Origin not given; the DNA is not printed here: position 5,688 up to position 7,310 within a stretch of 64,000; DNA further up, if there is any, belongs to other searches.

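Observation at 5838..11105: ToxR/CadC-like regulator with a periplasmic TolB-like beta-propeller, flanked by paralogous secreted esterase-TPR proteins, one possibly a pseudo-enzyme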

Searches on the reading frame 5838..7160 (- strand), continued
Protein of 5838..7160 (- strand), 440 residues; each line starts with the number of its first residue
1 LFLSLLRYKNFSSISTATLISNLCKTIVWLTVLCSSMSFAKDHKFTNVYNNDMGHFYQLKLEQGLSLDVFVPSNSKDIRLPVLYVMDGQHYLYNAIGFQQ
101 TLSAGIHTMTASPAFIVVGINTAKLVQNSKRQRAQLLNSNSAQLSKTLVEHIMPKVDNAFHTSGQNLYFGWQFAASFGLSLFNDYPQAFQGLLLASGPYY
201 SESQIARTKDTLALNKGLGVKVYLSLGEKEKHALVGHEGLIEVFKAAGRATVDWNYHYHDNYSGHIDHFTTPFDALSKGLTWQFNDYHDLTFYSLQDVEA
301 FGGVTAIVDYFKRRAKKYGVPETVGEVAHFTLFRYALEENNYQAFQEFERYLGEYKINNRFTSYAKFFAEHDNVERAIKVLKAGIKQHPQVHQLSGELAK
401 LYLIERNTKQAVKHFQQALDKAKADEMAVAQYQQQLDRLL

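Call 23: search_solved_structures(query=A2, max_evalue=0.001, show_alignments=4)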
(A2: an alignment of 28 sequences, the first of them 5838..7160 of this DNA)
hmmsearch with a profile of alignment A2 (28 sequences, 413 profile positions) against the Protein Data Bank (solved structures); distinct sequences matched with E-value up to 0.001: 253 (the best 60 are shown).
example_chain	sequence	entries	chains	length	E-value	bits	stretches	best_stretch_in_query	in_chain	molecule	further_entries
9qhb_A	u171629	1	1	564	8.3e-104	351.1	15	326-396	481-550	Engineered tetratricopeptide repeat protein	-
8bu0_A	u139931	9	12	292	3.4e-57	197.6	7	326-394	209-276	Consensus tetratricopeptide repeat protein | Crystal structure of an 8-repeat consensus TPR superhelix with Zinc. | Monomer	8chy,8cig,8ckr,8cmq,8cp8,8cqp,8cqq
9qhc_A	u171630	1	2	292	1.2e-53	185.9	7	326-394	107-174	Engineered tetratricopeptide repeat protein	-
3gff_A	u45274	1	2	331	1.2e-43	153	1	32-306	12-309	IroE-like serine hydrolase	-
2qm0_A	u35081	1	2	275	2.6e-38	135.4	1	24-253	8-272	BES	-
7ntf_A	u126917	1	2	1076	7.2e-33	117.4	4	332-394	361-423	Isoform 1 of UDP-N-acetylglucosamine--peptide N-acetylglucosaminyltransferase 110 kDa subu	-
7yeh_B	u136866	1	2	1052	1.3e-32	116.6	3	332-394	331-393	UDP-N-acetylglucosamine--peptide N-acetylglucosaminyltransferase 110 kDa subunit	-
7yea_A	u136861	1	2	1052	1.9e-32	116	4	333-394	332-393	UDP-N-acetylglucosamine--peptide N-acetylglucosaminyltransferase 110 kDa subunit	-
6eou_A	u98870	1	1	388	1.8e-31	112.9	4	332-394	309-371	UDP-N-acetylglucosamine--peptide N-acetylglucosaminyltransferase 110 kDa subunit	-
1w3b_A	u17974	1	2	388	4.1e-31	111.7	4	332-394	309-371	UDP-N-ACETYLGLUCOSAMINE--PEPTIDE N-ACETYLGLUCOSAMINYLTRANSFERASE 110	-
7obi_A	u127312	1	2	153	2.9e-30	108.9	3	331-397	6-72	CTPR-rv4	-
2fo7_A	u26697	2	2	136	1.8e-27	99.7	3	328-391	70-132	SYNTHETIC CONSENSUS TPR PROTEIN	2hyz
8ch0_A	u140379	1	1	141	4.1e-27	98.5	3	326-391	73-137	Consensus tetratricopeptide repeat protein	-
9gzg_A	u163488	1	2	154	7.4e-24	87.8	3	331-391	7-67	Engineered CTPR protein with glutamic acids for conductivity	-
6gud_A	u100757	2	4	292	2.3e-21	79.6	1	47-259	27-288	Siderophore esterase IroE-like, putative | Siderophore triacetylfusarinine C esterase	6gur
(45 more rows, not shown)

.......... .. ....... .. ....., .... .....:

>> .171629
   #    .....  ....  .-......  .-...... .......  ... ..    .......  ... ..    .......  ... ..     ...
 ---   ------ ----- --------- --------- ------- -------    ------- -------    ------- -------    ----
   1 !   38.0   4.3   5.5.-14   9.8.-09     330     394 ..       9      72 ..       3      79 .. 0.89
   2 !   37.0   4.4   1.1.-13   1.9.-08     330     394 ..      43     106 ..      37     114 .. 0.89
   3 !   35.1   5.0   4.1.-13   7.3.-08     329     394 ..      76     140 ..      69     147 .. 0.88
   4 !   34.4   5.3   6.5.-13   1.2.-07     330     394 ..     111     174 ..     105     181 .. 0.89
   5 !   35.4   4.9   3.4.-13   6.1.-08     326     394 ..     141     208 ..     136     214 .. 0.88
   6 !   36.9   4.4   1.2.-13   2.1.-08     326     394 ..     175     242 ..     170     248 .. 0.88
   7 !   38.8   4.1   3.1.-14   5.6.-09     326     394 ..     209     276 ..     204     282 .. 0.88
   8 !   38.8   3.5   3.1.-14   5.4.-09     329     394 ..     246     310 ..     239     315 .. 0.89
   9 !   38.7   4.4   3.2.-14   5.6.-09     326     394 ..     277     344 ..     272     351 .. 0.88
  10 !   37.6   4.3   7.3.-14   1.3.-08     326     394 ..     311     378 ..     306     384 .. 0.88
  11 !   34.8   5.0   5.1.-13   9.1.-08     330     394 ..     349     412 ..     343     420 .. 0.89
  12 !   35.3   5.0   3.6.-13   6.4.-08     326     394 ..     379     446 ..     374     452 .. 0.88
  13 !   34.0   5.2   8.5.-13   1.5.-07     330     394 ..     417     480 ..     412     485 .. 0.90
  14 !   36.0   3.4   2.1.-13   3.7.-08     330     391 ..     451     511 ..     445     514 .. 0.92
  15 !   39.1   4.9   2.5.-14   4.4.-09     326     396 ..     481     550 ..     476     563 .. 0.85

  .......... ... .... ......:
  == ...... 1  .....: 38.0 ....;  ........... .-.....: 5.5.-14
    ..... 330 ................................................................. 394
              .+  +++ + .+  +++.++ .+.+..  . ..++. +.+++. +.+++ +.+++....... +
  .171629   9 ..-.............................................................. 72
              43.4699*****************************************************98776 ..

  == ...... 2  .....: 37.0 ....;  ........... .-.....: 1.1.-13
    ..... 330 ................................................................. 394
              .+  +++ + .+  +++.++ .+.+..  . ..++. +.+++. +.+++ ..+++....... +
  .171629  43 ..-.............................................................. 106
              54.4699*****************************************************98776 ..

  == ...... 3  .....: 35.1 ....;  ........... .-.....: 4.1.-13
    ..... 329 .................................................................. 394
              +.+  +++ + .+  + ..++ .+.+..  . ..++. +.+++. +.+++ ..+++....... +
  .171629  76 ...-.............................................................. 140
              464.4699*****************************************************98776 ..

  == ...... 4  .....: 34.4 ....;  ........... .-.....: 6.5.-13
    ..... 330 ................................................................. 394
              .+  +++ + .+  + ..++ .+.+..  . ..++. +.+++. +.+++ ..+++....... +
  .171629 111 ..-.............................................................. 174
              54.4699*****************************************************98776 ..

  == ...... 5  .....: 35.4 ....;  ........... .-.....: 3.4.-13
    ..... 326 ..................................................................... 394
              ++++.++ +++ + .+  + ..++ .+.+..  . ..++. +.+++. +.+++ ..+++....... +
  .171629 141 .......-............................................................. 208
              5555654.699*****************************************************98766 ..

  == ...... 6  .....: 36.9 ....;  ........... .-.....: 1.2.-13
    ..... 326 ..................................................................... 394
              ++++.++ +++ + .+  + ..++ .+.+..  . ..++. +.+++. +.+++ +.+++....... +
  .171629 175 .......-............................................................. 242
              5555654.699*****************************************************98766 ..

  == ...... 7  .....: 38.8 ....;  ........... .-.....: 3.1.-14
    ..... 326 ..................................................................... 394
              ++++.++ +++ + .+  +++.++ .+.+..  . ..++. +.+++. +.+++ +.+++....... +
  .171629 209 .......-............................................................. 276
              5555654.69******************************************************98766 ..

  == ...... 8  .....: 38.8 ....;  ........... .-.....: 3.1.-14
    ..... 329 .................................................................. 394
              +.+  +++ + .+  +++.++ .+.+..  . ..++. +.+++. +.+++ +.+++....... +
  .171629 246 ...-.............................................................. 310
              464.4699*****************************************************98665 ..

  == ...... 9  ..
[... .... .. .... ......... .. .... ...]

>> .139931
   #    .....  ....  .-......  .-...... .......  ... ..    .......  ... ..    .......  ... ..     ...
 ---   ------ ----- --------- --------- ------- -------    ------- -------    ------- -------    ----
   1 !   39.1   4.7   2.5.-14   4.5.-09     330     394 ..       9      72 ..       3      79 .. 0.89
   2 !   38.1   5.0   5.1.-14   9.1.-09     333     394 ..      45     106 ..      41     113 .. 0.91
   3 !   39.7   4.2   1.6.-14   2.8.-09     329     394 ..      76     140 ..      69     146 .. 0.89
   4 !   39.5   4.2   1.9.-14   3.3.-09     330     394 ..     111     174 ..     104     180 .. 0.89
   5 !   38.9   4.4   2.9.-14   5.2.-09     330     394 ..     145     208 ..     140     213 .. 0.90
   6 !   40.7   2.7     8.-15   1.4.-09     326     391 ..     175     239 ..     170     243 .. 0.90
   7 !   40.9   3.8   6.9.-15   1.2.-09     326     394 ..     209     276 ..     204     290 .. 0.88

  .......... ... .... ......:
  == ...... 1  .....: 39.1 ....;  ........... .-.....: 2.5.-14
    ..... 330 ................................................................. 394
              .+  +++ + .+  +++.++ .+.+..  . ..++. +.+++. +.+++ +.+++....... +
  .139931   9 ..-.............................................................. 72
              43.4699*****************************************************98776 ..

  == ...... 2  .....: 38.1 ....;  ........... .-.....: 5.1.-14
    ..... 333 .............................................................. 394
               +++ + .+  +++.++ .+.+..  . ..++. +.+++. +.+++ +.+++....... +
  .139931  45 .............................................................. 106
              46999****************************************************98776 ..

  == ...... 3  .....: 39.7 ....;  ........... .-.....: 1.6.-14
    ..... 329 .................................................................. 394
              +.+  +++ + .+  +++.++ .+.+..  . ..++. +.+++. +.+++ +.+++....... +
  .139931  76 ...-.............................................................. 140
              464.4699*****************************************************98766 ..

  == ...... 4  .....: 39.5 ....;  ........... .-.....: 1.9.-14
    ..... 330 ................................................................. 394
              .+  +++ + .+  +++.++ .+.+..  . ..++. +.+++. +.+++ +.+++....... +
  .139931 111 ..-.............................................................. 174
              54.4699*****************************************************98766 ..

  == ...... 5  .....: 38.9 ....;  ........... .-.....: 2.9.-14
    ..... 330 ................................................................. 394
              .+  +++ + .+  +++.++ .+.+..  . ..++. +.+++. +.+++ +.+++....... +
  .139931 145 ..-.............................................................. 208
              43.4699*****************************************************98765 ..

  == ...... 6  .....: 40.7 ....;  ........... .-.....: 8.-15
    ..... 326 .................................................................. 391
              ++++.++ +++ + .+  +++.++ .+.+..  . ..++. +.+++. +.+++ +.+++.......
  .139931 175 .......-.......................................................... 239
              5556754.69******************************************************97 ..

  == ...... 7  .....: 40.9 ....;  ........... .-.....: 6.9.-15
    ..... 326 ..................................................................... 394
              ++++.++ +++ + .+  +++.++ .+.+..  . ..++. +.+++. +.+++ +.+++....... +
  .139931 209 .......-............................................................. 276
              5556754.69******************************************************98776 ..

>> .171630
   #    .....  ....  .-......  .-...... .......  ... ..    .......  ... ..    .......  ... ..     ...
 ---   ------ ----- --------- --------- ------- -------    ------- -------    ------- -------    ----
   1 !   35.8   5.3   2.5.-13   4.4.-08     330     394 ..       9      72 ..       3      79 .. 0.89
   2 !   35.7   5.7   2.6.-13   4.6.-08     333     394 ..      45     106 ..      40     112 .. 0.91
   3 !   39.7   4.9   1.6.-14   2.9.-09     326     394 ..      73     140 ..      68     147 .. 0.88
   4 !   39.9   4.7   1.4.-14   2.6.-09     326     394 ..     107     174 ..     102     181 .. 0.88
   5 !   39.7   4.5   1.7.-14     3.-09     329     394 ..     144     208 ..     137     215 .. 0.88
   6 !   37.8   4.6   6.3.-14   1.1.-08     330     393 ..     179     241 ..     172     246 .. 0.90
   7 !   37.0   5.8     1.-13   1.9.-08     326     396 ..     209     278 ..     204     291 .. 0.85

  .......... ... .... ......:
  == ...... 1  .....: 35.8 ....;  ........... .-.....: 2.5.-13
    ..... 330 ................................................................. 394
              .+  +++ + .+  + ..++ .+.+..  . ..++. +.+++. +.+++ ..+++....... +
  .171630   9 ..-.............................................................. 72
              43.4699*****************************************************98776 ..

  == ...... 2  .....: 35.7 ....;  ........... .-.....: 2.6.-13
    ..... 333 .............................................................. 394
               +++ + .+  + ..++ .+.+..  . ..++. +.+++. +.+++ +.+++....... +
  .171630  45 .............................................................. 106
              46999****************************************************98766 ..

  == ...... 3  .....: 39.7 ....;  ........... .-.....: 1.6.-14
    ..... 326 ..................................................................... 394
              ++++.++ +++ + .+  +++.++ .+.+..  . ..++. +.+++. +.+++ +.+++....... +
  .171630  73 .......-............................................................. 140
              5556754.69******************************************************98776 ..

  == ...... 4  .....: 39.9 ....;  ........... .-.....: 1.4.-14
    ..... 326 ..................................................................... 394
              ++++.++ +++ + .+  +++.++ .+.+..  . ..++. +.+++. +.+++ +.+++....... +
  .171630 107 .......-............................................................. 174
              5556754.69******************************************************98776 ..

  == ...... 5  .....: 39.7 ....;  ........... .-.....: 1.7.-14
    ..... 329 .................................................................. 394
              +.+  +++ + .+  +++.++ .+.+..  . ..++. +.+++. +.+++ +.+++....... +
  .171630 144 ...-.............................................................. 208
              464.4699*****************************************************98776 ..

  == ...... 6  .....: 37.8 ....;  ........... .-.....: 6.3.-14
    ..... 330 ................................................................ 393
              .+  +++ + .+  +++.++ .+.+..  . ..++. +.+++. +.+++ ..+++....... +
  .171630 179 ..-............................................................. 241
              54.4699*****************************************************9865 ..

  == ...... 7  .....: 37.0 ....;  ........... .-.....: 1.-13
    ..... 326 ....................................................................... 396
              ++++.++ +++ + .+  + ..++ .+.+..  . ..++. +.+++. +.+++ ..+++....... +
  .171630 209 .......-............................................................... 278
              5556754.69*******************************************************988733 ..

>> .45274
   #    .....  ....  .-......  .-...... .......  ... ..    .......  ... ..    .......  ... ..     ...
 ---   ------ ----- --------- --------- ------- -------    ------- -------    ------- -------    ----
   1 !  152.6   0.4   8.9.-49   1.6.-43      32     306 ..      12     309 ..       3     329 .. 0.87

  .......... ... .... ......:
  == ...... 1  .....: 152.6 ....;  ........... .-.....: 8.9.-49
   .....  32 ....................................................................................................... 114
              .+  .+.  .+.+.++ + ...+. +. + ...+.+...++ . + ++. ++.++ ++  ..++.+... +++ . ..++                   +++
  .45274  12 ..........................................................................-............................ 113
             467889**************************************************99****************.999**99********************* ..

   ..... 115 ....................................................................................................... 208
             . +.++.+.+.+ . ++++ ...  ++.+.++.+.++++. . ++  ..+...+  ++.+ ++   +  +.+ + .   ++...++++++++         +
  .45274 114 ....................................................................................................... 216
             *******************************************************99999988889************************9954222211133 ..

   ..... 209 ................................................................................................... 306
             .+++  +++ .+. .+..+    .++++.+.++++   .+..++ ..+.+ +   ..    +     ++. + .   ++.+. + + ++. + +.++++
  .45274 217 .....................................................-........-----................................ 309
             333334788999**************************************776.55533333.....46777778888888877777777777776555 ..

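Call 35: predict_structure(alignment_id=A2)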
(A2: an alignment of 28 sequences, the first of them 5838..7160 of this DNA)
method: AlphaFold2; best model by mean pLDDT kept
length: 440 residues; sequences in the alignment: 28
mean_pLDDT: 90.0   pTM: 0.82
mean pLDDT of the five models: 90.0, 89.6, 89.0, 88.9, 88.8
residues with pLDDT >= 90: 329; 70-90: 72; 50-70: 23; < 50: 16
segments of 3 or more residues with pLDDT < 50: 1-12, 37-40
pLDDT, mean of each block of 10 residues (from residue 1): 41 60 78 54 85 93 90 87 97 95 74 95 81 86 95 96 96 96 97 93 96 93 93 93 96 92 75 95 93 97 97 91 93 97 98 95 98 98 98 98 98 98 96 97
secondary structure, 60 per line:
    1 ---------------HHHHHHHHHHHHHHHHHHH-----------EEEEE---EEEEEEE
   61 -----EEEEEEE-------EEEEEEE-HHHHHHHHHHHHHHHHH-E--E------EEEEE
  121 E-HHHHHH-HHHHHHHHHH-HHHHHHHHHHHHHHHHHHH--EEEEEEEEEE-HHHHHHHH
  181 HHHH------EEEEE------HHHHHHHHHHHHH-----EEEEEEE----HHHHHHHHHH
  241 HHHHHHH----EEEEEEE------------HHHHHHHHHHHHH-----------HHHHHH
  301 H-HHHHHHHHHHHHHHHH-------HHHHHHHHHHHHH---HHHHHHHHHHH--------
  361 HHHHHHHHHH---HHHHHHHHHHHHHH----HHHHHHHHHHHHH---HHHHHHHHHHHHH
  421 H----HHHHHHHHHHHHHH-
elements in order: H16-34 E46-50 E54-60 E66-72 E80-86 H88-104 E116-121 H123-128 H130-139 H141-159 E162-171 H173-184 E191-195 H202-214 E220-226 H231-247 E252-258 H271-283 H295-301 H303-318 H326-338 H342-352 H361-370 H374-387 H392-404 H408-421 H426-439
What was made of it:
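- It lies at the strand-turn-helix elbow of a pLDDT-90 model (call 35).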

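Call 43: fold_search(model_id=the predicted structure, library=pdb)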
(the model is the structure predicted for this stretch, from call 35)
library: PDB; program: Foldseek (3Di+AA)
matches with E <= 10: 1795; with E <= 0.001: 357
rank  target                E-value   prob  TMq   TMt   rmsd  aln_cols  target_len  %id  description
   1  3gff_A                8.8e-12  1.00  0.49  0.66   6.0       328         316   15  Crystal structure of IroE-like serine hydrolase (NP_718593.1) from SHEWANELLA ONEIDENSIS at 2.12 A resolution (released 2009-03-10)
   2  4w9r_A                1.6e-10  1.00  0.42  0.50  11.6       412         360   12  Crystal structure of uncharacterised protein Coch_1243 from Capnocytophaga ochracea DSM 7271 (released 2014-09-10)
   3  4w9r_B                3.1e-10  1.00  0.39  0.47  11.4       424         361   12  Crystal structure of uncharacterised protein Coch_1243 from Capnocytophaga ochracea DSM 7271 (released 2014-09-10)
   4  2qm0_B                1.8e-08  1.00  0.46  0.73   4.7       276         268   17  Crystal structure of BES protein from Bacillus cereus (released 2007-07-31)
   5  2qm0_A                2.0e-08  1.00  0.45  0.73   5.7       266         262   17  Crystal structure of BES protein from Bacillus cereus (released 2007-07-31)
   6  6guo_C                4.3e-08  1.00  0.42  0.61  18.5       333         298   15  Siderophore hydrolase EstA from Aspergillus nidulans (released 2018-08-15)
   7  6guo_A                5.0e-08  1.00  0.41  0.59   7.8       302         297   14  Siderophore hydrolase EstA from Aspergillus nidulans (released 2018-08-15)
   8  4b6g_A                8.4e-08  1.00  0.41  0.60   5.0       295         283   16  The Crystal Structure of the Neisserial Esterase D. (released 2012-11-14)
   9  6gur_A                8.8e-08  1.00  0.41  0.62   6.8       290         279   16  Siderophore hydrolase EstB from Aspergillus fumigatus in complex with TAFC (released 2018-08-15)
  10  6gun_A                8.8e-08  1.00  0.41  0.58   6.2       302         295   16  Siderophore hydrolase EstB from Aspergillus nidulans (released 2018-08-15)
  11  6gur_B                1.3e-07  1.00  0.41  0.61   7.3       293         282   16  Siderophore hydrolase EstB from Aspergillus fumigatus in complex with TAFC (released 2018-08-15)
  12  6gui_A                1.7e-07  1.00  0.46  0.68   4.3       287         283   15  Siderophore hydrolase EstB mutant H267N from Aspergillus fumigatus (released 2018-08-15)
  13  6gul_B                1.8e-07  1.00  0.43  0.64   4.8       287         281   15  Siderophore hydrolase EstB mutant E211Q from Aspergillus fumigatus (released 2018-08-15)
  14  6guo_B                1.9e-07  1.00  0.40  0.58   9.3       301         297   14  Siderophore hydrolase EstA from Aspergillus nidulans (released 2018-08-15)
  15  6gun_B                2.1e-07  1.00  0.44  0.63   4.9       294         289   16  Siderophore hydrolase EstB from Aspergillus nidulans (released 2018-08-15)
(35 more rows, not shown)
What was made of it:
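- On PF00756 / IroE-like esterases (est1): The model has pLDDT 90, and the top Foldseek hits are 3gff, 2qm0 and 6gu* (calls 35, 43).
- Closest known: IroE, BesA and the 'IroE-like serine hydrolase' of Shewanella oneidensis. Same: Foldseek E=9e-12 to 3gff (call 43) and profile E=1e-43 (call 23).
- The closest folds are IroE-like, BesA and fungal siderophore esterases (call 43).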
